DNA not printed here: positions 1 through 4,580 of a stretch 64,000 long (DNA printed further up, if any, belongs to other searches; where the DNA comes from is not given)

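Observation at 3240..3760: Catalytic Tyr to His substitution in the KR of a fully reducing (DH-cMT-ER-KR) module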

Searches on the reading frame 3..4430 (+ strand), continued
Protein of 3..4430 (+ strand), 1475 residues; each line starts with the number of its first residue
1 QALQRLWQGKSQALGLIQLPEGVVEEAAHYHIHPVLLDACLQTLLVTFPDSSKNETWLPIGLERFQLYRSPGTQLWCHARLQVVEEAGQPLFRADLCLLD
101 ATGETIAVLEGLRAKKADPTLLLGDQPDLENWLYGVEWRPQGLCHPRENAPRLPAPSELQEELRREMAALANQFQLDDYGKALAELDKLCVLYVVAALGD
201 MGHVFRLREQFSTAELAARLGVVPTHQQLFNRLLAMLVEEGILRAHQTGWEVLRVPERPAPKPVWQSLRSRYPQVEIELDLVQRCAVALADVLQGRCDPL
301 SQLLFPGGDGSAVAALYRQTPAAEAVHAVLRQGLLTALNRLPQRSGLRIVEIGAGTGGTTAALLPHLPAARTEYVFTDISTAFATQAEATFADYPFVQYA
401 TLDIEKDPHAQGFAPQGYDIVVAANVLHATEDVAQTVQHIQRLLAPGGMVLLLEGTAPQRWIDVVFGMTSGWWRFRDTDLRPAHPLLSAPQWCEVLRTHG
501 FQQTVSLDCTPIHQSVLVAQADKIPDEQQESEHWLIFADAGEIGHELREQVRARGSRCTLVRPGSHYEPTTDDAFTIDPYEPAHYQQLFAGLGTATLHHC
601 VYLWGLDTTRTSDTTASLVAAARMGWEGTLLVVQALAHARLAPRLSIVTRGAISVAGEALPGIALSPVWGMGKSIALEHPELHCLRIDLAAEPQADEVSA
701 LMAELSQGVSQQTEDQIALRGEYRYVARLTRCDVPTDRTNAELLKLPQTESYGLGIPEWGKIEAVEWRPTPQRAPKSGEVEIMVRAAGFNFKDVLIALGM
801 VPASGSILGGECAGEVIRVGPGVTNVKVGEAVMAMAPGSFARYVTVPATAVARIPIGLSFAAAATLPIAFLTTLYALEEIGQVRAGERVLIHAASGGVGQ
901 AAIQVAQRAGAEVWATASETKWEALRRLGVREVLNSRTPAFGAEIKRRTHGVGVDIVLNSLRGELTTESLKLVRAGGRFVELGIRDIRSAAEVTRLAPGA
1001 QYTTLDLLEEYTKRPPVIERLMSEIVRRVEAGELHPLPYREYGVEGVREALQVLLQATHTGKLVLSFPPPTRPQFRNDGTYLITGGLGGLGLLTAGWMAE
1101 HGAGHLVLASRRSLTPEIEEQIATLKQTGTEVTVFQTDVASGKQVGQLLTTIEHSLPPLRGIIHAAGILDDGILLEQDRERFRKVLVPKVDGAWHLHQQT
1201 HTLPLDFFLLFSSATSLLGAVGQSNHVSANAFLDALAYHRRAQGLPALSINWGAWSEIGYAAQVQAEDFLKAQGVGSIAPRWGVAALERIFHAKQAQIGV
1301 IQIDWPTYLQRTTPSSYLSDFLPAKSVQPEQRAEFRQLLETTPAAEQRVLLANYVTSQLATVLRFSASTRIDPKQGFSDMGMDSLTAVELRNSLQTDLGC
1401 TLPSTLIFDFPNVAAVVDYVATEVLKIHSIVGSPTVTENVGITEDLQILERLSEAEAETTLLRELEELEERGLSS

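Call 55: list_cluster_members(proteins=[P0076, P0055, P0048, P0114, P0039, P0045, P0086, P0011, P0094, P0053])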
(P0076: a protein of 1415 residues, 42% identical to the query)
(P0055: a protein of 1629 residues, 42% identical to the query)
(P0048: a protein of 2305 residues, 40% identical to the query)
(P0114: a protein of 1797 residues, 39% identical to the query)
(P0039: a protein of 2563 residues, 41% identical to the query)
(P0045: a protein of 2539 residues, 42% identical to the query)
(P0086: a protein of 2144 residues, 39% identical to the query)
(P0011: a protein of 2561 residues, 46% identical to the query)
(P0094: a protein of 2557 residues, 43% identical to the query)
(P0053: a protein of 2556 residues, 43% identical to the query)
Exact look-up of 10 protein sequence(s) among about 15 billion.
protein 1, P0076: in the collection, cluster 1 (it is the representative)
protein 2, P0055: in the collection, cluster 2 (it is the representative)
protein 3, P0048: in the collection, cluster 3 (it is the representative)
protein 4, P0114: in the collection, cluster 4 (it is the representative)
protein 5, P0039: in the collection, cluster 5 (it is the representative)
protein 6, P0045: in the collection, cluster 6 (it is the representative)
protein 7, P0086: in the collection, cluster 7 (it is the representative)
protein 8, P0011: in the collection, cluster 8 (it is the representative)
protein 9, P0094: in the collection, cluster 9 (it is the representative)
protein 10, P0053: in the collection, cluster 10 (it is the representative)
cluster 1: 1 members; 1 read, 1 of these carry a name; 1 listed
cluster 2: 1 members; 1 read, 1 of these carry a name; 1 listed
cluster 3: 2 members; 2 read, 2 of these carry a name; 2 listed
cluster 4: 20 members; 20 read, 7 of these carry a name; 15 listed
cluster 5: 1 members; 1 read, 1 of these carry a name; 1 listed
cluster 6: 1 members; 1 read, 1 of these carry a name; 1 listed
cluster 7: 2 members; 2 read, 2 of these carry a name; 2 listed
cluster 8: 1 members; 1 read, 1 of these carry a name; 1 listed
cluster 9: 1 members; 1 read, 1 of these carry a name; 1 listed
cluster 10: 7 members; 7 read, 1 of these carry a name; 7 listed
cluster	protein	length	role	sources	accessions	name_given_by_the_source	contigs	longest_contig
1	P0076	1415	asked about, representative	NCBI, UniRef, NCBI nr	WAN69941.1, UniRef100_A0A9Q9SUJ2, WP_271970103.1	SDR family NAD(P)-dependent oxidoreductase [Moorena producens JHB] | SDR family NAD(P)-dependent oxidoreductase n=1 Tax=Moorena producens (strain JHB) ... | SDR family NAD(P)-dependent oxidoreductase [Moorena producens]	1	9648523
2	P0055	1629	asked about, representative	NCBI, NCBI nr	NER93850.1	MAG: SDR family NAD(P)-dependent oxidoreductase, partial [Symploca sp. SIO1B1] | SDR family NAD(P)-dependent oxidoreductase [Symploca sp. SIO1B1]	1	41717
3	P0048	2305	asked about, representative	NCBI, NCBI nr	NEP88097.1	MAG: SDR family NAD(P)-dependent oxidoreductase [Okeania sp. SIO2C2] | SDR family NAD(P)-dependent oxidoreductase [Okeania sp. SIO2C2]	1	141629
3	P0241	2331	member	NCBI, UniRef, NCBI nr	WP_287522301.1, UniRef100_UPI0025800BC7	SDR family NAD(P)-dependent oxidoreductase [Okeania sp. SIO2C2] | SDR family NAD(P)-dependent oxidoreductase n=1 Tax=Okeania sp. SIO2C2 TaxID=2607787 ...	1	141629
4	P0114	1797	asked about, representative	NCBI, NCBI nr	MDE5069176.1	MAG: SDR family NAD(P)-dependent oxidoreductase [Trichodesmium sp. St4_bin8_1] | SDR family NAD(P)-dependent oxidoreductase [Trichodesmium sp. St4_bin8_1]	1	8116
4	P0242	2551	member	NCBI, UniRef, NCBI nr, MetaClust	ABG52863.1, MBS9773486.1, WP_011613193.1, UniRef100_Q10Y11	beta-ketoacyl synthase [Trichodesmium erythraeum IMS101] | Beta-ketoacyl synthase n=1 Tax=Trichodesmium erythraeum (strain IMS101) TaxID=203124 ... | type I polyketide synthase [Trichodesmium erythraeum GBRTRLIN201]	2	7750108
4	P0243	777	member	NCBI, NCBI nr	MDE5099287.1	MAG: type I polyketide synthase, partial [Trichodesmium sp. St16_bin4-tuft] | type I polyketide synthase [Trichodesmium sp. St16_bin4-tuft]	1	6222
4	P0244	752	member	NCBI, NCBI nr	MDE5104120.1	MAG: type I polyketide synthase, partial [Trichodesmium sp. St19_bin2] | type I polyketide synthase [Trichodesmium sp. St19_bin2]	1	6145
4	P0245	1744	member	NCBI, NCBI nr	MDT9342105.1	SDR family NAD(P)-dependent oxidoreductase [Trichodesmium erythraeum 21-75]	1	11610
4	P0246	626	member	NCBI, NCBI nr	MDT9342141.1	type I polyketide synthase, partial [Trichodesmium erythraeum 21-75] | type I polyketide synthase [Trichodesmium erythraeum 21-75]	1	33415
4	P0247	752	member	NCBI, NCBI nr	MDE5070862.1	MAG: type I polyketide synthase, partial [Trichodesmium sp. St5_bin8] | type I polyketide synthase [Trichodesmium sp. St5_bin8]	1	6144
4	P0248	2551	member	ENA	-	-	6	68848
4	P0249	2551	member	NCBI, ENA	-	-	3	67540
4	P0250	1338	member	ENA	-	-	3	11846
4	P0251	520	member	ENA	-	-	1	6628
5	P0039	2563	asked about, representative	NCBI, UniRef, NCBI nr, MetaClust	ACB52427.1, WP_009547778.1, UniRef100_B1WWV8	probable polyketide synthase [Crocosphaera subtropica ATCC 51142] | Probable polyketide synthase n=1 Tax=Crocosphaera subtropica (strain ATCC 51142 / BH68) ... | type I polyketide synthase [Crocosphaera subtropica]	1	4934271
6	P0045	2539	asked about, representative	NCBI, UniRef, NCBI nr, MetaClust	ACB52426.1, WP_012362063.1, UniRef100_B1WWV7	polyketide synthase [Crocosphaera subtropica ATCC 51142] | Polyketide synthase n=1 Tax=Crocosphaera subtropica (strain ATCC 51142 / BH68) ... | type I polyketide synthase [Crocosphaera subtropica]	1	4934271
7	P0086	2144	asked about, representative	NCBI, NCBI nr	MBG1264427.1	SDR family NAD(P)-dependent oxidoreductase [Nostoc sp. BAE] | SDR family NAD(P)-dependent oxidoreductase [Nostoc commune BAE]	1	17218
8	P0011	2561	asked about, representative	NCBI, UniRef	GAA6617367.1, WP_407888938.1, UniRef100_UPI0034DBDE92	SDR family NAD(P)-dependent oxidoreductase [Scytonema sp. NUACC26] | SDR family NAD(P)-dependent oxidoreductase n=1 Tax=Scytonema sp. NUACC26 TaxID=3140176 ...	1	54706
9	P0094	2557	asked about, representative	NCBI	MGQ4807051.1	hypothetical protein NKDENANG_00389 [Candidatus Entotheonellaceae bacterium PAL068K]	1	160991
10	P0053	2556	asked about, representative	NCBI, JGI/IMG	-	-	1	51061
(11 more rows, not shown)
